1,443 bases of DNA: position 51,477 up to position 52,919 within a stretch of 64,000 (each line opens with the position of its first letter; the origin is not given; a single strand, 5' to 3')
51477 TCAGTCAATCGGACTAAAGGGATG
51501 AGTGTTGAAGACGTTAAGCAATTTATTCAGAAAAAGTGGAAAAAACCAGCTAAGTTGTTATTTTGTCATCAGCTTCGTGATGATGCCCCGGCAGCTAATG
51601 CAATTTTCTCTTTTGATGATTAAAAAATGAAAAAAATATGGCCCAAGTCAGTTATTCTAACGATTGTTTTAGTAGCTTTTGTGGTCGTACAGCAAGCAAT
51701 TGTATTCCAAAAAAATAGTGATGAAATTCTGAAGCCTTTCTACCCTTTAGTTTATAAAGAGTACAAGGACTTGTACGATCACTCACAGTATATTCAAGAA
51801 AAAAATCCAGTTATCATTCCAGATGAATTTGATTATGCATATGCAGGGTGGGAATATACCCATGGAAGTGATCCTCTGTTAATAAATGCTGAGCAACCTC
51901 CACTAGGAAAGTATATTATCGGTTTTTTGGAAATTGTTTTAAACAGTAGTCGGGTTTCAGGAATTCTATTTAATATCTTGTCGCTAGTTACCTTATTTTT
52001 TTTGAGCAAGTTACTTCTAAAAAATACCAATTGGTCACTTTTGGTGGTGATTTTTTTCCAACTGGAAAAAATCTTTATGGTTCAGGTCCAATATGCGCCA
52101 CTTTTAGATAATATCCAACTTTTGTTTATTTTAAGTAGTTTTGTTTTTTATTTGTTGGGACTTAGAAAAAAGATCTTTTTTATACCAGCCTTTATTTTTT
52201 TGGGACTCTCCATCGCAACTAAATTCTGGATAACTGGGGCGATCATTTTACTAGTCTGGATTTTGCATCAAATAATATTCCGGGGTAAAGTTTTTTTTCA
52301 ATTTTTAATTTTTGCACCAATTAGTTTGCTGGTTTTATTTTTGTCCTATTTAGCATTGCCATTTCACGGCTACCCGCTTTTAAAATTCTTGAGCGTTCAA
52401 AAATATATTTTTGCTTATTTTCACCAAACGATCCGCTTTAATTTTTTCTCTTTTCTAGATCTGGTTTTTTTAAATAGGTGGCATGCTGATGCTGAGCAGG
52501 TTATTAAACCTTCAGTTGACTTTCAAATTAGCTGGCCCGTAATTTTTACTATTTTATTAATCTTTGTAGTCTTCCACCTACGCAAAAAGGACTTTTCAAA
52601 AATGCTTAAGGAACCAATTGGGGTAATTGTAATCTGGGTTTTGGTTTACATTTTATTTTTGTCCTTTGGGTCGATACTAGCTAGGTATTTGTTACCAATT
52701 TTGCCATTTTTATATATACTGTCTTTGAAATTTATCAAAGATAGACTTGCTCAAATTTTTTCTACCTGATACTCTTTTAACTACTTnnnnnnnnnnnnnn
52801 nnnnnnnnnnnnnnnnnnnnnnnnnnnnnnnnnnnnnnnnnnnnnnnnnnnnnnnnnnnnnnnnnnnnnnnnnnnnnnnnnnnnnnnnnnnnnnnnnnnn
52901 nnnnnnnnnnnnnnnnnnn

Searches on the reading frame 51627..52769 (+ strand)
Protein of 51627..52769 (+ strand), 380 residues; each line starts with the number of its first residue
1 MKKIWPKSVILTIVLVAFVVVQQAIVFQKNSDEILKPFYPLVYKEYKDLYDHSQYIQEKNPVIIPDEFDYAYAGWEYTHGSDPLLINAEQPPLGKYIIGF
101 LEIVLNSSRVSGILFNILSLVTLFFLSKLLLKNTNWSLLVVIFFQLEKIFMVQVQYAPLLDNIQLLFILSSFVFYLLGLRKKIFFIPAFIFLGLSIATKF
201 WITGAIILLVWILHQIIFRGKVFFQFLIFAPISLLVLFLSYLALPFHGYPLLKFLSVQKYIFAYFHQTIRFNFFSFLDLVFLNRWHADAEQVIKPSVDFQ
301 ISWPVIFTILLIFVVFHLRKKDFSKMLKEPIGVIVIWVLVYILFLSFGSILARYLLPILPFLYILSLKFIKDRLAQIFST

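Call 5: search_protein_families(library=pfam, proteins=[window:51627-52769:+], max_evalue=0.01)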
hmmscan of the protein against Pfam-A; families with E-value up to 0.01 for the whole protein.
window:51627-52769:+ (380 aa): 0 families

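Call 9: search_protein_families(library=ncbifam, proteins=[window:51627-52769:+], max_evalue=0.05)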
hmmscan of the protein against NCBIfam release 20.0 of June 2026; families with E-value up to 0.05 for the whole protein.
window:51627-52769:+ (380 aa): 0 families

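Call 35: find_homologous_proteins(query=window:51627-52769:+, max_evalue=0.001)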
Query window:51627-52769:+ (380 aa): 106 proteins with E <= 0.001 among 8000 candidates.
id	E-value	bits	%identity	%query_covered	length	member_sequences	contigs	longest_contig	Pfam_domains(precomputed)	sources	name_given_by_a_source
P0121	1.8e-236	803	100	100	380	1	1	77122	-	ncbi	-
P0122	1.7e-95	339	48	96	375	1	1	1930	-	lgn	-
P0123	6.2e-95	337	46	95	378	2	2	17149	-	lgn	-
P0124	5.5e-91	324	44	94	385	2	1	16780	-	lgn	-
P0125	8.1e-91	323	45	96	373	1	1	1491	-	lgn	-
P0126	6.4e-90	321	47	91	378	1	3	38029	-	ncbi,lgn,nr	ncbi:hypothetical protein HY025_02625 [Candidatus Daviesbacteria bacterium]|nr:hypothetical protein 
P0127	5.9e-88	314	44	95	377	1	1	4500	-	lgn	-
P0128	1.8e-87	312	44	93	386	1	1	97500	-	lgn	-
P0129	2.1e-85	306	48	86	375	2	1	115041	-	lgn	-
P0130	2.9e-84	302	44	100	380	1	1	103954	-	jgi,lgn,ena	-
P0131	4.2e-84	301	45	97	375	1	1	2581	-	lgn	-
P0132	4.5e-84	301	45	88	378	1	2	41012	-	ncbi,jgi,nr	ncbi:hypothetical protein C4577_00965 [Candidatus Parcubacteria bacterium]|nr:MAG: hypothetical prot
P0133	5.5e-83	298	46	86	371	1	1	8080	-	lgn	-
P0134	1.2e-82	297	42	94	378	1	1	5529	-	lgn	-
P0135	1.1e-80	290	44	88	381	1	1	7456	-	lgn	-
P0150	2.3e-68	250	40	90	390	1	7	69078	PF13231.13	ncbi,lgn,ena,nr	ncbi:glycosyltransferase family 39 protein [Candidatus Microgenomates bacterium]|nr:glycosyltransfer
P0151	1.3e-67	247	43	85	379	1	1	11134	PF02366.25,PF13231.13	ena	-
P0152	2.6e-55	207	37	94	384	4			PF13231.13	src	-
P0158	3.4e-50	190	36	93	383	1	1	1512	PF13231.13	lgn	-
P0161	6.5e-47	179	37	85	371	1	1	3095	PF02366.25,PF13231.13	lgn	-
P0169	4.4e-44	170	37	81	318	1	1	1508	PF13231.13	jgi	-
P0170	5.7e-44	169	34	82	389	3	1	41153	PF13231.13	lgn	-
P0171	6.1e-44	169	37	86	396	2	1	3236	PF13231.13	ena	-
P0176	6.2e-43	166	35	86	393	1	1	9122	PF13231.13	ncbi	-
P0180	3.8e-41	160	35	83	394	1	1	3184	PF13231.13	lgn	-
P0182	7.7e-41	159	33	82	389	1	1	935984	PF13231.13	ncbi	-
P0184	7.7e-40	156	34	84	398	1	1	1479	PF13231.13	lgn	-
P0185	1.0e-39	155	34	83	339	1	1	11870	PF13231.13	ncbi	ncbi:MAG: glycosyltransferase family 39 protein [Candidatus Pacearchaeota archaeon]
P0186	3.0e-38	150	34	96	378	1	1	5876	PF13231.13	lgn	-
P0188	8.8e-38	149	32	87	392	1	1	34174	PF13231.13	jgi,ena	-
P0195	3.7e-35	140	32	87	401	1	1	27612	PF13231.13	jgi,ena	-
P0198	4.9e-33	133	29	92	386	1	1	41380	PF13231.13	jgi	jgi:hypothetical protein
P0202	3.6e-27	114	29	91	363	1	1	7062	PF13231.13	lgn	-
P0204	1.9e-25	108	31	87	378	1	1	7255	PF13231.13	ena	-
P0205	2.0e-24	105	30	99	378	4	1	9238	PF13231.13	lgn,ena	-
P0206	2.5e-23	101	29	85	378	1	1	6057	PF13231.13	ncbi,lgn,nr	ncbi:MAG: glycosyltransferase family 39 protein [bacterium]|nr:glycosyltransferase family 39 protein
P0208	1.1e-22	99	35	47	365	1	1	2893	PF13231.13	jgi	jgi:predicted membrane-bound dolichyl-phosphate-mannose-protein mannosyltransferase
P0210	1.4e-22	99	26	88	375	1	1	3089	PF13231.13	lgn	-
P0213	1.3e-20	92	31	89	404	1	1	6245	PF02366.25,PF13231.13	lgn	-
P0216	1.1e-18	86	28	96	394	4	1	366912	PF13231.13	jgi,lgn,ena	-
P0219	3.7e-15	74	26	86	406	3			PF02366.25,PF13231.13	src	-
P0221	5.6e-14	71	24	95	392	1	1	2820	PF02366.25,PF13231.13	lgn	-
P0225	1.1e-9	56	27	92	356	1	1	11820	PF02366.25,PF13231.13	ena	-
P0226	8.4e-6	44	24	80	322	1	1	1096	PF13231.13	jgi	jgi:hypothetical protein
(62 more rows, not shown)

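Call 39: search_solved_structures(query=A3, max_evalue=1, show_alignments=2)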
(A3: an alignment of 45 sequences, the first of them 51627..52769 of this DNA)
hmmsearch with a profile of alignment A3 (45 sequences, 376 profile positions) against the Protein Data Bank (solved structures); distinct sequences matched with E-value up to 1: 1.
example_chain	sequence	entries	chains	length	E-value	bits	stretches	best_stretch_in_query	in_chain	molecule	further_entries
5ezm_A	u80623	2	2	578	0.0019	20.7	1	315-371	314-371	4-amino-4-deoxy-L-arabinose transferase or related glycosyltransferases of PMT family | 4-amino-4-deoxy-L-arabinose (L-Ara4N) transferase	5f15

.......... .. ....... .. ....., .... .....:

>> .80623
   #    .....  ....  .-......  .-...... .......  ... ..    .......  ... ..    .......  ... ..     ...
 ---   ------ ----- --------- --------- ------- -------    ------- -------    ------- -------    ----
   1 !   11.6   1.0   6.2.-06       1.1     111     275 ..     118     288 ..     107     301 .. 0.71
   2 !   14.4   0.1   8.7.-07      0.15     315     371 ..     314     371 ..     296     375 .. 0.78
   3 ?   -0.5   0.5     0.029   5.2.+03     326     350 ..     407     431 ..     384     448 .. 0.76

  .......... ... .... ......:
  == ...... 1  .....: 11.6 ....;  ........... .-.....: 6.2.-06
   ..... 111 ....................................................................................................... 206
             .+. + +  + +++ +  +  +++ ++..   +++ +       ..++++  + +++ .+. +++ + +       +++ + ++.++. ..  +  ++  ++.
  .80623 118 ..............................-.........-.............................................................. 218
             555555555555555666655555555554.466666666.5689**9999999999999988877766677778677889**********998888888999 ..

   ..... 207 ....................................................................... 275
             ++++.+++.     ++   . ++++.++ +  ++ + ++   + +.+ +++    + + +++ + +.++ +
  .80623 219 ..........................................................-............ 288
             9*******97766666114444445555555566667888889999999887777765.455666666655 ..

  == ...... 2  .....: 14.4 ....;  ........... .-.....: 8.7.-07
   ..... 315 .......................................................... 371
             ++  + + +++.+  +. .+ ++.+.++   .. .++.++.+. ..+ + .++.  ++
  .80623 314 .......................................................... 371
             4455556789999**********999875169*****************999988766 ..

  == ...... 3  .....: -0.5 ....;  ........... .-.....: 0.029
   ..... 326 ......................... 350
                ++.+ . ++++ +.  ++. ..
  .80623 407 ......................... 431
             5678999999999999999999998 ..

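Call 46: predict_structure(alignment_id=A3)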
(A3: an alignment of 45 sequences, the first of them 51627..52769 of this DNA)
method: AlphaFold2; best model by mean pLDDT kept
length: 380 residues; sequences in the alignment: 45
mean_pLDDT: 94.7   pTM: 0.93
mean pLDDT of the five models: 94.7, 94.3, 94.2, 93.5, 93.5
residues with pLDDT >= 90: 347; 70-90: 27; 50-70: 4; < 50: 2
segments of 3 or more residues with pLDDT < 50: none
pLDDT, mean of each block of 10 residues (from residue 1): 69 97 97 96 97 94 96 97 93 97 97 97 98 98 98 95 98 97 97 97 96 93 94 97 95 93 88 93 92 95 98 95 94 98 90 96 98 92
secondary structure, 60 per line:
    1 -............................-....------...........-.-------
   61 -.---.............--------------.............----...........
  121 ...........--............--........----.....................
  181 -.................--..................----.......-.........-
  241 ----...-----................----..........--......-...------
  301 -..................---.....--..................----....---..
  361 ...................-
elements in order: H2-29 H31-34 H41-51 H66-78 H93-105 H110-131 H134-145 H148-155 H160-180 H182-198 H201-218 H223-229 H231-239 H253-268 H273-282 E285-287 E292-294 H302-319 H323-327 H330-347 H352-355 H359-379

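Call 48: fold_search(model_id=the predicted structure, library=pdb)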
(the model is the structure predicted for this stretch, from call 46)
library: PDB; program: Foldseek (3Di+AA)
matches with E <= 10: 78; with E <= 0.001: 2
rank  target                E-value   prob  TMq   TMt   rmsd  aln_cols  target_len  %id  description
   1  5f15                  1.8e-05  1.00  0.58  0.42   6.9       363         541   17  Crystal Structure of ArnT from Cupriavidus metallidurans bound to Undecaprenyl phosphate (released 2016-02-17)
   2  5ezm                  5.0e-05  1.00  0.53  0.39   7.5       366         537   18  Crystal Structure of ArnT from Cupriavidus metallidurans in the apo state (released 2016-02-17)
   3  9i5k_A                1.1e-03  1.00  0.56  0.45  10.0       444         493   14  Structure of the Chaetomium thermophilum Pmt4 homodimer (C2 symmetry) (released 2025-12-24)
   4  8age_A                2.2e-03  1.00  0.53  0.33  12.9       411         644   12  Structure of yeast oligosaccharylransferase complex with acceptor peptide bound (released 2022-12-07)
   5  7oci_F                2.9e-03  1.00  0.50  0.33  13.1       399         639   14  Cryo-EM structure of yeast Ost6p containing oligosaccharyltransferase complex (released 2022-02-16)
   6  6ftg_5                6.7e-03  1.00  0.49  0.31  17.2       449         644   12  Subtomogram average of OST-containing ribosome-translocon complexes from canine rough microsomal membranes (released 2018-03-21)
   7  8b6l_I                9.4e-03  1.00  0.50  0.30  14.8       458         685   12  Subtomogram average of the human Sec61-TRAP-OSTA-translocon (released 2022-12-07)
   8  8agb_A                1.1e-02  1.00  0.52  0.32  15.3       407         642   14  Structure of yeast oligosaccharylransferase complex with lipid-linked oligosaccharide bound (released 2022-12-07)
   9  9n9j_I                1.2e-02  1.00  0.46  0.27  17.7       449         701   13  Structure of a GRP94 folding intermediate engaged with a CCDC134- and FKBP11-bound secretory translocon (released 2025-11-19)
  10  6s7t_A                1.2e-02  1.00  0.48  0.28  14.8       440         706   12  Cryo-EM structure of human oligosaccharyltransferase complex OST-B (released 2019-12-18)
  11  6gxc_A                1.2e-02  1.00  0.44  0.27  10.8       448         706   15  Bacterial oligosaccharyltransferase PglB in complex with an inhibitory peptide and a reactive lipid-linked oligosaccha (released 2018-11-14)
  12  5ogl_A                1.2e-02  1.00  0.43  0.27  11.1       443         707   15  Structure of bacterial oligosaccharyltransferase PglB in complex with an acceptor peptide and an lipid-linked oligosac (released 2017-10-25)
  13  9wno_A                1.6e-02  1.00  0.49  0.47   9.2       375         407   15  Cryo-EM structure of Candida glabrata GPI mannosyltransferase I bound to Dol-P-Man (released 2025-12-03)
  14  6ezn_F                1.9e-02  1.00  0.52  0.33  14.4       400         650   13  Cryo-EM structure of the yeast oligosaccharyltransferase (OST) complex (released 2018-01-17)
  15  8pn9_A                2.9e-02  1.00  0.51  0.33  11.4       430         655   12  Structure of human oligosaccharyltransferase OST-A complex bound to NGI-1 (released 2024-05-08)
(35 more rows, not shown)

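Call 58: search_protein_families(library=pfam, proteins=[P0150, P0151], max_evalue=0.01)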
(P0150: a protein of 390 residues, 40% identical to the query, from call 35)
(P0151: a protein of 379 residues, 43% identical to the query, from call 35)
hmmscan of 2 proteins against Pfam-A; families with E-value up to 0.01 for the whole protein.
P0150 (390 aa): 1 family
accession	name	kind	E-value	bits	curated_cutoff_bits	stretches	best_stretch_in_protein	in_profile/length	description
PF13231.12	PMT_2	-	5.3e-08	33.7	26.1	1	91-231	2-145/160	Dolichyl-phosphate-mannose-protein mannosyltransferase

P0151 (379 aa): 2 families
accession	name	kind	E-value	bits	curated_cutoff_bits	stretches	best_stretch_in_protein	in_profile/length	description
PF02366.24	PMT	-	1.1e-08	35.4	22.7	1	107-214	86-203/245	Dolichyl-phosphate-mannose-protein mannosyltransferase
PF13231.12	PMT_2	-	1.5e-06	29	26.1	1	88-230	2-151/160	Dolichyl-phosphate-mannose-protein mannosyltransferase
